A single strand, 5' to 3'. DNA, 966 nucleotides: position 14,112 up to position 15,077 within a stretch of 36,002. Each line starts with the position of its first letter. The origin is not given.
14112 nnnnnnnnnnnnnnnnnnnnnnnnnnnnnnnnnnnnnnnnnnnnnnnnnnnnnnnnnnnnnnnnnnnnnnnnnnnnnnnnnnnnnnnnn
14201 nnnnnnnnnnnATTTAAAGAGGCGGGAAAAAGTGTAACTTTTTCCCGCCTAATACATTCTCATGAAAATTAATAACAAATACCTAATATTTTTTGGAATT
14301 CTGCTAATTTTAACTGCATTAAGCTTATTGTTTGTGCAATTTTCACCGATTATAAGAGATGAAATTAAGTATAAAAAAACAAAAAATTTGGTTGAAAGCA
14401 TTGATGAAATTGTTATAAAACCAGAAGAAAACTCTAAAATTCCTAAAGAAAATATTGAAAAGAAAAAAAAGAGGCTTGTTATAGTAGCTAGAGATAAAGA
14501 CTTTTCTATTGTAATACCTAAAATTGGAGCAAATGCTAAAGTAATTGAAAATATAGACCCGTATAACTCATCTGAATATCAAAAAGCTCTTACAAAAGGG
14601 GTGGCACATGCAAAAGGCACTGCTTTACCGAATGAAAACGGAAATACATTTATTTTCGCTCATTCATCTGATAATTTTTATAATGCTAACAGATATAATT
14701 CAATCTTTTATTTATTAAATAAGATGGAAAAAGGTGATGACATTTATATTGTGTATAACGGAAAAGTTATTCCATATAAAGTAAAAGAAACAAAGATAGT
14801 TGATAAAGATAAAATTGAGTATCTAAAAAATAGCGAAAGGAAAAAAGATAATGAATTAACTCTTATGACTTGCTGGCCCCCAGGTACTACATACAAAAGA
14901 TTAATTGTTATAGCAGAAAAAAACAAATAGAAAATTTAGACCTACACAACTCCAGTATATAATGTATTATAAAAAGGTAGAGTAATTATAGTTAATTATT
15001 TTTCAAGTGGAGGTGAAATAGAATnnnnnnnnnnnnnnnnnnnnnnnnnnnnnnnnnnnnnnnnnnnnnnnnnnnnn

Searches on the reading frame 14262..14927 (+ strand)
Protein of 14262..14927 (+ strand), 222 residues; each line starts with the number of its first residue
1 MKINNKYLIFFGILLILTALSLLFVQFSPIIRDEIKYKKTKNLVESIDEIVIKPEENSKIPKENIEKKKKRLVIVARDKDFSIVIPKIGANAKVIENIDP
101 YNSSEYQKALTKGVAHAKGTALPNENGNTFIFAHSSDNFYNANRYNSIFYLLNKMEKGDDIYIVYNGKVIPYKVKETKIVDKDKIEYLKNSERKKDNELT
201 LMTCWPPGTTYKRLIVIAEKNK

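Call 21: search_protein_families(library=pfam, proteins=[window:14262-14927:+], max_evalue=0.001)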
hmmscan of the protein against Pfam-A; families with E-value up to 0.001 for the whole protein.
window:14262-14927:+ (222 aa): 1 family
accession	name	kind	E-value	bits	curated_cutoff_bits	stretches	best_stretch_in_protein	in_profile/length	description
PF04203.18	Sortase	-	6.6e-26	90.9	26.6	1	83-220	1-124/125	Sortase domain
